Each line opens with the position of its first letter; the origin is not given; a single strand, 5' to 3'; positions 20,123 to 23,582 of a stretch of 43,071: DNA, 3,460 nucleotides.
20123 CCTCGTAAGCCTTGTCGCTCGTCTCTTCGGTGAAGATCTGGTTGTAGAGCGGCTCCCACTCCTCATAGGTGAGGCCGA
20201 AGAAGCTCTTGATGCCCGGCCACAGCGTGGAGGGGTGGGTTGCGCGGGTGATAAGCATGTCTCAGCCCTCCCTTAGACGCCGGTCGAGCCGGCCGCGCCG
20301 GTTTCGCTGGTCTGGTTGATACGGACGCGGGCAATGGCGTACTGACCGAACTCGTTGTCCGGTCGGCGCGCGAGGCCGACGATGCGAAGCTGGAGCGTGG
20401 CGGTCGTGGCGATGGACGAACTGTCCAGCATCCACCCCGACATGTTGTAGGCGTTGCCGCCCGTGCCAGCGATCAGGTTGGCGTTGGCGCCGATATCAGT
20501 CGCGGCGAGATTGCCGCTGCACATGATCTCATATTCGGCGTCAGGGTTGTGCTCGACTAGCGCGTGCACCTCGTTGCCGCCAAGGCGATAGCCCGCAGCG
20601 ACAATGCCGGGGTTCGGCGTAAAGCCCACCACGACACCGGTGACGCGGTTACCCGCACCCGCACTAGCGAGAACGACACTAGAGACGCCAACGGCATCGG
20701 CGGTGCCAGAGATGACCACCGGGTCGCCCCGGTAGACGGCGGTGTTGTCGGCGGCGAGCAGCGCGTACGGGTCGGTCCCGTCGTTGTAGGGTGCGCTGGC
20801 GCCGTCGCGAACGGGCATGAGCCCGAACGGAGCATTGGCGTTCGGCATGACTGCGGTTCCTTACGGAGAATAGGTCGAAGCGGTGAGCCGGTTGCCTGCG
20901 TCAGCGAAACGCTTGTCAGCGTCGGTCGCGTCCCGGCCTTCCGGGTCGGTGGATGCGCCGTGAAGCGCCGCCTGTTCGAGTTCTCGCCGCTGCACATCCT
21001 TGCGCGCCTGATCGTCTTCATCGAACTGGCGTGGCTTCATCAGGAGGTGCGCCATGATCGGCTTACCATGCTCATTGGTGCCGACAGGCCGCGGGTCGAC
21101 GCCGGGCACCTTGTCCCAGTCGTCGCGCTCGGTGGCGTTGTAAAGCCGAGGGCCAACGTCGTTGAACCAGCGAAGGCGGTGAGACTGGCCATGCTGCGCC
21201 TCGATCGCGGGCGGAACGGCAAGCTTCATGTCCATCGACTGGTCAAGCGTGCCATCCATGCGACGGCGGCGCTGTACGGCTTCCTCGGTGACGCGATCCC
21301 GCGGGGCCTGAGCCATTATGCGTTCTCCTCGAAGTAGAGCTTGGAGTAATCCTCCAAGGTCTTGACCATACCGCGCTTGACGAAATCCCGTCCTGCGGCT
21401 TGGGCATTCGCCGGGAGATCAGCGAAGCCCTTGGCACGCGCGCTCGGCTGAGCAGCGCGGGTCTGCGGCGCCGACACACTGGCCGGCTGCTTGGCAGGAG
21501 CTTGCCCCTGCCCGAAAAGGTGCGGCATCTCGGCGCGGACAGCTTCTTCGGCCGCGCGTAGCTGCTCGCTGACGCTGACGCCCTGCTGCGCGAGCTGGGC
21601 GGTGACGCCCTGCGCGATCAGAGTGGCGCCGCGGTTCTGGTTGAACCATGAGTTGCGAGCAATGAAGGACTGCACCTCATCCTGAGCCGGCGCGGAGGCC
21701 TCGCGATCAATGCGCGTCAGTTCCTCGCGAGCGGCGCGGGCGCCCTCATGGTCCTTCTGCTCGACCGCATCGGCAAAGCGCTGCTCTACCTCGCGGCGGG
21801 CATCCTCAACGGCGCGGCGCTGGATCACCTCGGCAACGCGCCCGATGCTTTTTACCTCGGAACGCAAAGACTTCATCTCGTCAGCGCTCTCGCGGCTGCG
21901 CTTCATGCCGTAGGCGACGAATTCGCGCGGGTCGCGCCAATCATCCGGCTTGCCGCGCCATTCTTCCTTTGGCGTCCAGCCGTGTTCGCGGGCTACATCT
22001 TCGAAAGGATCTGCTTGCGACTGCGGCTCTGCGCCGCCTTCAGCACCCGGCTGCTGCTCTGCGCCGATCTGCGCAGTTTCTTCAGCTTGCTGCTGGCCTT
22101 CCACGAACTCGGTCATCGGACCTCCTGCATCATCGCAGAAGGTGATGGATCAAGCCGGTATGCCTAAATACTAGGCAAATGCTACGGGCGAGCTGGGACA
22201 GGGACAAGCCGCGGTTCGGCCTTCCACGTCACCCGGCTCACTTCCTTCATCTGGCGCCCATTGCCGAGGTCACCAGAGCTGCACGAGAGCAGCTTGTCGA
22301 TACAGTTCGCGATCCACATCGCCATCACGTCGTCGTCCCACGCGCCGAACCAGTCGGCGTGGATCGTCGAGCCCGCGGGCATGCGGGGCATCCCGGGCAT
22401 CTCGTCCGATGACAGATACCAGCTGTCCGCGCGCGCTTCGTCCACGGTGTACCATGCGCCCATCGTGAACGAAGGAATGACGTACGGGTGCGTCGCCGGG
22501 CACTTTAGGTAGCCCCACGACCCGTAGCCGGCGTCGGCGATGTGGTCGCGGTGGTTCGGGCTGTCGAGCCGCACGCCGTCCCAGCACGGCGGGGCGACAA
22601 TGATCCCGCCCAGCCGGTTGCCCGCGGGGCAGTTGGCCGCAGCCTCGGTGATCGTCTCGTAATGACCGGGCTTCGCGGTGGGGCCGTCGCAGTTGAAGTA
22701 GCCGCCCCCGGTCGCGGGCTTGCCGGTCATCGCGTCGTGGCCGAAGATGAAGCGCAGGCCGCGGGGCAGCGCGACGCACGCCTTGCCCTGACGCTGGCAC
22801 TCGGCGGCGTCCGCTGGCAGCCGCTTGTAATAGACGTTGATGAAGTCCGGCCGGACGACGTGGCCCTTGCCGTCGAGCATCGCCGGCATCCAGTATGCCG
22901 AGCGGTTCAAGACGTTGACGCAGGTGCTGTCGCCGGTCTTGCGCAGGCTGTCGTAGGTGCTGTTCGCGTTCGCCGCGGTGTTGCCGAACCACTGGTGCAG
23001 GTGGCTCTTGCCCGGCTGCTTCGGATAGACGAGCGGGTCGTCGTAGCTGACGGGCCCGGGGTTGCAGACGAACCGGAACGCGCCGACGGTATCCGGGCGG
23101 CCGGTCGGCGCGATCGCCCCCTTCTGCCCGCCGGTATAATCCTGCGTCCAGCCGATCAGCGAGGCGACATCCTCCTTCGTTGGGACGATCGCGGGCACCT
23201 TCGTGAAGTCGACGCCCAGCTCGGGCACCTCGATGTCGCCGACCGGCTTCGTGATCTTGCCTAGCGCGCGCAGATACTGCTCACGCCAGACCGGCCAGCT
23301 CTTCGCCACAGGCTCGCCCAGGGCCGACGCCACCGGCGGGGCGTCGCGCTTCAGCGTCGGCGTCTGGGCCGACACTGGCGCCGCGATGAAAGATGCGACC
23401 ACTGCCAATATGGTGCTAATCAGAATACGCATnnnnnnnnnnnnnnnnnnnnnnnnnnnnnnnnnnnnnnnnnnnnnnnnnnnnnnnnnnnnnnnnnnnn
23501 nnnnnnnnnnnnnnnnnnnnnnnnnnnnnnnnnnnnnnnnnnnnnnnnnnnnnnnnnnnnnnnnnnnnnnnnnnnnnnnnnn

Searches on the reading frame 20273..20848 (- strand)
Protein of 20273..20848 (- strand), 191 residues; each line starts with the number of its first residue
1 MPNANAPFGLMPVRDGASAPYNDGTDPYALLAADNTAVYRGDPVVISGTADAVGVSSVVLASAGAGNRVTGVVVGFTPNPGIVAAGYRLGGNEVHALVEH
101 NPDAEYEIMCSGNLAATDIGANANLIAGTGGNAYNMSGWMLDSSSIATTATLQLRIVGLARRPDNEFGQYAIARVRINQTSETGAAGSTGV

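Call 13: search_protein_families(library=phrogs, proteins=[window:20273-20848:-], max_evalue=0.00001)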
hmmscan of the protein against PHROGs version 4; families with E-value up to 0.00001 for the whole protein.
window:20273-20848:- (191 aa): 1 family
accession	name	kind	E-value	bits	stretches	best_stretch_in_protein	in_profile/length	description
phrog_37556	-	unknown function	9.6e-14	52.6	1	1-168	1-165/187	-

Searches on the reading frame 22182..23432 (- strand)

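Call 14: search_protein_families(library=phrogs, proteins=[window:22182-23432:-], max_evalue=0.00001)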
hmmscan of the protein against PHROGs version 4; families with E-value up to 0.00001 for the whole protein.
window:22182-23432:- (416 aa): 0 families

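Call 65: search_protein_families(library=pfam, proteins=[window:22182-23432:-], max_evalue=0.5)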
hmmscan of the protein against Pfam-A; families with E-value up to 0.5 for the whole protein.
window:22182-23432:- (416 aa): 1 family
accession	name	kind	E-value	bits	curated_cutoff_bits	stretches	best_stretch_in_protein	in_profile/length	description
PF09362.15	DUF1996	-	7.9e-34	118.2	27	1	132-365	1-237/237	Domain of unknown function (DUF1996)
